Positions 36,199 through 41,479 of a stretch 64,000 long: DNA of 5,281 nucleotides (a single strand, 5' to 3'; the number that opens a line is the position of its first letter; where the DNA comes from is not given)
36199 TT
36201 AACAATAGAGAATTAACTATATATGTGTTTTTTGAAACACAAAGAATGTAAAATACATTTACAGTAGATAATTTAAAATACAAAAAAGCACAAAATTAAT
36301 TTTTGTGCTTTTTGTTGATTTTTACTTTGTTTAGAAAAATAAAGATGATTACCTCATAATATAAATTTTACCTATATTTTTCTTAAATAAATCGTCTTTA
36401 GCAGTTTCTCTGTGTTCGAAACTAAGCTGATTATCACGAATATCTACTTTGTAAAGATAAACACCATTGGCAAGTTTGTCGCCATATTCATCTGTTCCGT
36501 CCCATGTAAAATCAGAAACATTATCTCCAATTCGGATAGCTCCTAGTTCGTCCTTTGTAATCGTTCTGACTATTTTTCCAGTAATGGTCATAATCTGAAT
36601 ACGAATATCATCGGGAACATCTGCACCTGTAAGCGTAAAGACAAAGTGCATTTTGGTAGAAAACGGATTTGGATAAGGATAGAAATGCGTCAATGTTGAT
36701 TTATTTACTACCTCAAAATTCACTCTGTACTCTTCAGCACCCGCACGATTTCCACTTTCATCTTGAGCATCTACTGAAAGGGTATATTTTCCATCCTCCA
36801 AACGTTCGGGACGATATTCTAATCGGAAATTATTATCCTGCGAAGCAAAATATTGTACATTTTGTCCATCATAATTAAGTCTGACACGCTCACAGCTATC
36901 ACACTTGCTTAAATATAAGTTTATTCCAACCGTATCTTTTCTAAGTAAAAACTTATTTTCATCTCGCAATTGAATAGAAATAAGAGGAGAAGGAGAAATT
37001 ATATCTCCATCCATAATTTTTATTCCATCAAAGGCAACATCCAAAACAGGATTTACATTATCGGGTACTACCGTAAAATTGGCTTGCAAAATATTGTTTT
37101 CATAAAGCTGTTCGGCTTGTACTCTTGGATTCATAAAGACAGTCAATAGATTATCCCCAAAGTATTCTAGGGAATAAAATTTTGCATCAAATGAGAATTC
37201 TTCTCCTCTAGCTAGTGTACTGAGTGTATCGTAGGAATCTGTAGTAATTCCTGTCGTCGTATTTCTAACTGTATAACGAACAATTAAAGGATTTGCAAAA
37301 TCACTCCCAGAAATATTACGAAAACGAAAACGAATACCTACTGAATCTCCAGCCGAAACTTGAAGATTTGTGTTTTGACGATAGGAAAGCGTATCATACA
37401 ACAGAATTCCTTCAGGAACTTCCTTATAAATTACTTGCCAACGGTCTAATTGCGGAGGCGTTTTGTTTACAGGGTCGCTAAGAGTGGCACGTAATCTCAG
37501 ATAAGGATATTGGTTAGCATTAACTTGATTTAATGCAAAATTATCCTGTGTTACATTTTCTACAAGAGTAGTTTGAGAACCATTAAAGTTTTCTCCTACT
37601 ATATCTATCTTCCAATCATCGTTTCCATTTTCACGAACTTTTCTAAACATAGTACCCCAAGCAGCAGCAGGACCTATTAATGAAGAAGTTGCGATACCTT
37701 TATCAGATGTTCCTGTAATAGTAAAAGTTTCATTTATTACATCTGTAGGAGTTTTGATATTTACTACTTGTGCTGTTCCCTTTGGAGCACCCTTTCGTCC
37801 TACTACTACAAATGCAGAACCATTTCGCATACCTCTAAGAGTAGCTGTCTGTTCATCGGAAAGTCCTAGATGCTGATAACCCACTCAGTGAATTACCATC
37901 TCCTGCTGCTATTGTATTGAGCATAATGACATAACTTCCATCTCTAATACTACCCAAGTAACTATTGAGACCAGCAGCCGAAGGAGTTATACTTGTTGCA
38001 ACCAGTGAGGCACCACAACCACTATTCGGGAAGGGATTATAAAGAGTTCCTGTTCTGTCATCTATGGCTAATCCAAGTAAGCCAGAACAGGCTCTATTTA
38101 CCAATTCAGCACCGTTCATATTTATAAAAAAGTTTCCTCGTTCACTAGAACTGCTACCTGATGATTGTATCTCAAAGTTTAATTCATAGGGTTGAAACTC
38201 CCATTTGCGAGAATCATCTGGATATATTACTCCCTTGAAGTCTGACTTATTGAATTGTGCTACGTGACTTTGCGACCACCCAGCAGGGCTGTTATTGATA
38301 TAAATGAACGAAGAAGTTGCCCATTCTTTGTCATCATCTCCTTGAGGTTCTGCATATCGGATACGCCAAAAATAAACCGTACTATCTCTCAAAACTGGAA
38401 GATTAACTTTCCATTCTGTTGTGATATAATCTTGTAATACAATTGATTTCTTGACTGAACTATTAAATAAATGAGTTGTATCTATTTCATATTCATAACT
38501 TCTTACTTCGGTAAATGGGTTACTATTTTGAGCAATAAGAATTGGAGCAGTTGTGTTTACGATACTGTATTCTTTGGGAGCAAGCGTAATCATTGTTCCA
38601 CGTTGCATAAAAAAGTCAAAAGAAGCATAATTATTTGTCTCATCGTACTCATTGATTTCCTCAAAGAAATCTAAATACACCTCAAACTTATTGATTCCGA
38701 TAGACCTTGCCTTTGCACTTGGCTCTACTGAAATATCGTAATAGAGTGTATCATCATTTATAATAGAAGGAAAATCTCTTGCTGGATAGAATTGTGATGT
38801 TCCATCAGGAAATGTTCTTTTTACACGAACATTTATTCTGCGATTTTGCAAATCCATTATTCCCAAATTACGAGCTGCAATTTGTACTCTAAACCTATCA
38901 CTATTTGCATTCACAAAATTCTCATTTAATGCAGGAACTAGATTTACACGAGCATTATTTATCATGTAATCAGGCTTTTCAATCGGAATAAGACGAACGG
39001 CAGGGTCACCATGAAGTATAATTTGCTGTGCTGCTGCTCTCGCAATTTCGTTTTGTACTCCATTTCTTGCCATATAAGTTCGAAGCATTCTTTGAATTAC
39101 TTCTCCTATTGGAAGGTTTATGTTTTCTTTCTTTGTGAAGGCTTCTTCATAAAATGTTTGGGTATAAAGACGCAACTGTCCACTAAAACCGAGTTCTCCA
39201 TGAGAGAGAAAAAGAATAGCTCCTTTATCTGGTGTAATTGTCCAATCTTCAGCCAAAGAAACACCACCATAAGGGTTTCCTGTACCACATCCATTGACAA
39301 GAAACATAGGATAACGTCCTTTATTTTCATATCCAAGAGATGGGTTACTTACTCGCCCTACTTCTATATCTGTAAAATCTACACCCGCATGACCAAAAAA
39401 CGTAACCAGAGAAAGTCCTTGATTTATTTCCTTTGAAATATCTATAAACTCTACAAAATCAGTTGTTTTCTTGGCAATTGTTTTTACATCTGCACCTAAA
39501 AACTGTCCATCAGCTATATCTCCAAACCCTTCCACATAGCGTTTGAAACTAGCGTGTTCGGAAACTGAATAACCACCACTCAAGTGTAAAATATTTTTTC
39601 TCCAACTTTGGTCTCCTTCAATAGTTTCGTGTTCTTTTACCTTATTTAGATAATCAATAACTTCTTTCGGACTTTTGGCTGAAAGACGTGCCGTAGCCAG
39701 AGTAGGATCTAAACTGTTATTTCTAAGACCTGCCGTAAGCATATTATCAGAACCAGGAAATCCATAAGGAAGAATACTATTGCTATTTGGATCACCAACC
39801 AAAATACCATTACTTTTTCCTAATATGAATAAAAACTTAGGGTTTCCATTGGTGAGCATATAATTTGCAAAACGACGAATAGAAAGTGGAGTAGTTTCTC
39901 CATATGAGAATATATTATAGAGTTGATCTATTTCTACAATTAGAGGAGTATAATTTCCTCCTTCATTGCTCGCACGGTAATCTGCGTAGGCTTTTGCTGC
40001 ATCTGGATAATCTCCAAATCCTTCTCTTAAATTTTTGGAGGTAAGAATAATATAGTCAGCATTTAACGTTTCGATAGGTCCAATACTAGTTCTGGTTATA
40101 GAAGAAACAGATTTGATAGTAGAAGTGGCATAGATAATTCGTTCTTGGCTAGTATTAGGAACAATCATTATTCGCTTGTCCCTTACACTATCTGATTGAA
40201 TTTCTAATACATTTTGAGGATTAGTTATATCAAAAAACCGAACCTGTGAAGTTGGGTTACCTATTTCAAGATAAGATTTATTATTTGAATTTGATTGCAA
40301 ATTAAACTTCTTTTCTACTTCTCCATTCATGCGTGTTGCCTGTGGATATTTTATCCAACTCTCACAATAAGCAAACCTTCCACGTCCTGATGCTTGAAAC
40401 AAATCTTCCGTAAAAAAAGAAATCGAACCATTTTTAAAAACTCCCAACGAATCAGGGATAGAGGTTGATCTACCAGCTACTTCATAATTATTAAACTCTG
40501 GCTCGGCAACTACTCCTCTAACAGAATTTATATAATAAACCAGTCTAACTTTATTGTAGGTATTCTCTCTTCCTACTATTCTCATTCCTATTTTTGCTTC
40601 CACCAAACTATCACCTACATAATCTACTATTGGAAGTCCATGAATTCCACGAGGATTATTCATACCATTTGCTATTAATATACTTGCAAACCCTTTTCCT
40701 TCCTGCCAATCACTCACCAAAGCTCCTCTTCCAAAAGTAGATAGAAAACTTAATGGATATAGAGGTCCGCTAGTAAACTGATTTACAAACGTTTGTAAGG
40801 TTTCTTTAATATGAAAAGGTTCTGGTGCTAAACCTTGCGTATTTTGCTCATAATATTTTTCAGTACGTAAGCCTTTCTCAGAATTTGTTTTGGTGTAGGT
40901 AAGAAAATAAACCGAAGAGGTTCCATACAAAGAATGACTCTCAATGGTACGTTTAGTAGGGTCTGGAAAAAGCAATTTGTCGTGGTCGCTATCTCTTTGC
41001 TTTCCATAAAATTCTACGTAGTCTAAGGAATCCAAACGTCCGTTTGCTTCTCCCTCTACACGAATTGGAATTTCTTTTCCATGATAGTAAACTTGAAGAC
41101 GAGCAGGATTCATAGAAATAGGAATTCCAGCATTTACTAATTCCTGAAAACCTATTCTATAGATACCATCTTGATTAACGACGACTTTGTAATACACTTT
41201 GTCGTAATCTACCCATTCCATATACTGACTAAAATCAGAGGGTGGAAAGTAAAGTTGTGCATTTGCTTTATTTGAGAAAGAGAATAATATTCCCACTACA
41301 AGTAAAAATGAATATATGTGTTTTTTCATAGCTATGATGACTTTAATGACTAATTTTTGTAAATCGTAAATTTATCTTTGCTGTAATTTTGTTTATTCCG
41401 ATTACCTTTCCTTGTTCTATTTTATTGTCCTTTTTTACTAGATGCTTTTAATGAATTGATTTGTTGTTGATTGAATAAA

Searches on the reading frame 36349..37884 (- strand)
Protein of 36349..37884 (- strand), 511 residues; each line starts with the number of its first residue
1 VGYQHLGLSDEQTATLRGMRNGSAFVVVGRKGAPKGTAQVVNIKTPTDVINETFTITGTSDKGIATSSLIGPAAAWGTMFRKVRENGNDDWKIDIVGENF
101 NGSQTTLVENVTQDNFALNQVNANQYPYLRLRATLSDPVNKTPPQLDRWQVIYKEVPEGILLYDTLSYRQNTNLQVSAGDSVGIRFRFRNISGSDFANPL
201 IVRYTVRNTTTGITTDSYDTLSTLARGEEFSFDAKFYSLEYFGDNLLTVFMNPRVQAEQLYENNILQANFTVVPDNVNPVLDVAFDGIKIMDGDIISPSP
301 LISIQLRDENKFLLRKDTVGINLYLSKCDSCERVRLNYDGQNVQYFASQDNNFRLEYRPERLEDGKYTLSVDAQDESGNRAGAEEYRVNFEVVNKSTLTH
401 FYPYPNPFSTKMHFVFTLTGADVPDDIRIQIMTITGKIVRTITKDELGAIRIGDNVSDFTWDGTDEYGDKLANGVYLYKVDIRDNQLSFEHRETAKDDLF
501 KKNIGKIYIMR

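Call 17: search_protein_families(library=pfam, proteins=[window:36349-37884:-], max_evalue=0.001)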
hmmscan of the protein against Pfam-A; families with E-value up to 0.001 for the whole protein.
window:36349-37884:- (511 aa): 4 families
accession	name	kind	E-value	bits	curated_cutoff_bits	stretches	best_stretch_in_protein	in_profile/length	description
PF13860.13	FlgD_ig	-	2.5e-09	37.4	27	1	417-481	15-74/79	FlgD Ig-like domain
PF19077.6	Big_13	-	7.9e-07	30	27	1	332-388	41-98/102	Bacterial Ig-like domain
PF18962.6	Por_Secre_tail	-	4.1e-05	24.2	27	0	404-444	2-39/75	Secretion system C-terminal sorting domain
PF13750.12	Big_3_3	-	0.00096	19.3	27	0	256-381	22-138/157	Bacterial Ig-like domain (group 3)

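Call 19: search_protein_families(library=ncbifam, proteins=[window:36349-37884:-], max_evalue=0.001)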
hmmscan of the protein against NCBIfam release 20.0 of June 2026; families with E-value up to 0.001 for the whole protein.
window:36349-37884:- (511 aa): 7 families
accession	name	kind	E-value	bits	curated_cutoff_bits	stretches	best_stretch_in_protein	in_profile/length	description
NF033707.1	T9SS_sortase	equivalog_domain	3.6e-30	104.4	420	1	265-488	866-1083/1095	type IX secretion system sortase PorU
NF005176.1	PRK06655.1-1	equivalog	3e-07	30.5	230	1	425-483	97-150/197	flagellar hook assembly protein FlgD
NF052228.1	T9SS_PorZ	equivalog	1.5e-06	27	260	1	395-477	667-737/757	type IX secretion system anionic LPS delivery protein PorZ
NF009276.0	PRK12633.1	equivalog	8.2e-06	25.7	383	1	417-485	118-184/234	flagellar basal body rod modification protein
NF009452.0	PRK12812.1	equivalog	1.3e-05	24.6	258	0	422-482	148-206/289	flagellar basal body rod modification protein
NF033510.3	Ca_tandemer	repeat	1.6e-05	25.2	50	1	332-380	44-95/96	Ca2+-stabilized repeat-containing adhesin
TIGR04183.1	Por_Secre_tail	domain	8.8e-05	22.4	23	0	404-485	2-63/72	T9SS type A sorting domain-containing protein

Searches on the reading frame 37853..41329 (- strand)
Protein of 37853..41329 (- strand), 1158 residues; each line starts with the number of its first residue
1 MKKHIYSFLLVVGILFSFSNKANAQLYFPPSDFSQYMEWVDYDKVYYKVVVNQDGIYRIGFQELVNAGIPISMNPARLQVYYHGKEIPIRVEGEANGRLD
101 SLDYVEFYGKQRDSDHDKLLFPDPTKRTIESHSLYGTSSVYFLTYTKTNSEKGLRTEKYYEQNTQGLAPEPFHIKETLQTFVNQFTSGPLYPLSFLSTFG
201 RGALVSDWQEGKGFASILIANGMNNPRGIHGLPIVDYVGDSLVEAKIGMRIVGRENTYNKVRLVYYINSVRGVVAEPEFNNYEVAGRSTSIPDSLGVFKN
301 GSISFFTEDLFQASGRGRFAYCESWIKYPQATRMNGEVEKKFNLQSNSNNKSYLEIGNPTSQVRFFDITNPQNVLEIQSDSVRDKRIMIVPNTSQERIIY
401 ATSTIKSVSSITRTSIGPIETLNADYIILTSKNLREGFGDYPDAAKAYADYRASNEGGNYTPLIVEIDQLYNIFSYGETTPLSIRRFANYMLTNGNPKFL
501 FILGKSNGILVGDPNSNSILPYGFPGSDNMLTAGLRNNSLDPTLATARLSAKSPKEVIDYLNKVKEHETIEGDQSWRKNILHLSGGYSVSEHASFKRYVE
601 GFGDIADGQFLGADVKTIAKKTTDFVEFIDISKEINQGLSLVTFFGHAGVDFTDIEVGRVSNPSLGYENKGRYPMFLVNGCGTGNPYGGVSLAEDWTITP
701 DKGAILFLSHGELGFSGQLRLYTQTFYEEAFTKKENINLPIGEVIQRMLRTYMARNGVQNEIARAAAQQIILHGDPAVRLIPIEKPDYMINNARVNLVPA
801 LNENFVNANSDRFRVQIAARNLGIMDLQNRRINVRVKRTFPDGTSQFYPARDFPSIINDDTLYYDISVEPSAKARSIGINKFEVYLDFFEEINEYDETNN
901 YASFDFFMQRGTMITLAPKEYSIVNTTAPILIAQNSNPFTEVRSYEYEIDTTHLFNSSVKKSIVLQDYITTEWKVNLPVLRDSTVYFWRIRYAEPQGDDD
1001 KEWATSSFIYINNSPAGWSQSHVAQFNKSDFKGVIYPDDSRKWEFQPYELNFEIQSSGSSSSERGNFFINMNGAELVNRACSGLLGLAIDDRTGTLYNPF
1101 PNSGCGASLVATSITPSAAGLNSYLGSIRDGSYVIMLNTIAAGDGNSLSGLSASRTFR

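Call 17: search_protein_families(library=pfam, proteins=[window:37853-41329:-], max_evalue=0.001)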
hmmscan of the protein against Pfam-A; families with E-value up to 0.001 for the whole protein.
window:37853-41329:- (1158 aa): 1 family
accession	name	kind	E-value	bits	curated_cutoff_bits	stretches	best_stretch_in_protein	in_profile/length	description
PF01364.23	Peptidase_C25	-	2.7e-60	205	23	1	426-780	1-374/374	Peptidase family C25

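Call 19: search_protein_families(library=ncbifam, proteins=[window:37853-41329:-], max_evalue=0.001)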
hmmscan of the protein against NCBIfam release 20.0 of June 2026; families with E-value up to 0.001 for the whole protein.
window:37853-41329:- (1158 aa): 2 families
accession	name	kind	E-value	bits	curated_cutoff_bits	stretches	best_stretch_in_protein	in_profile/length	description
NF052324.1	PorU_rel_Nterm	equivalog_domain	1.1e-241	804.7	450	1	35-900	21-879/879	putative type IX secretion system sortase PorU2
NF033707.1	T9SS_sortase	equivalog_domain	6.1e-35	120.2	420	3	311-506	254-443/1095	type IX secretion system sortase PorU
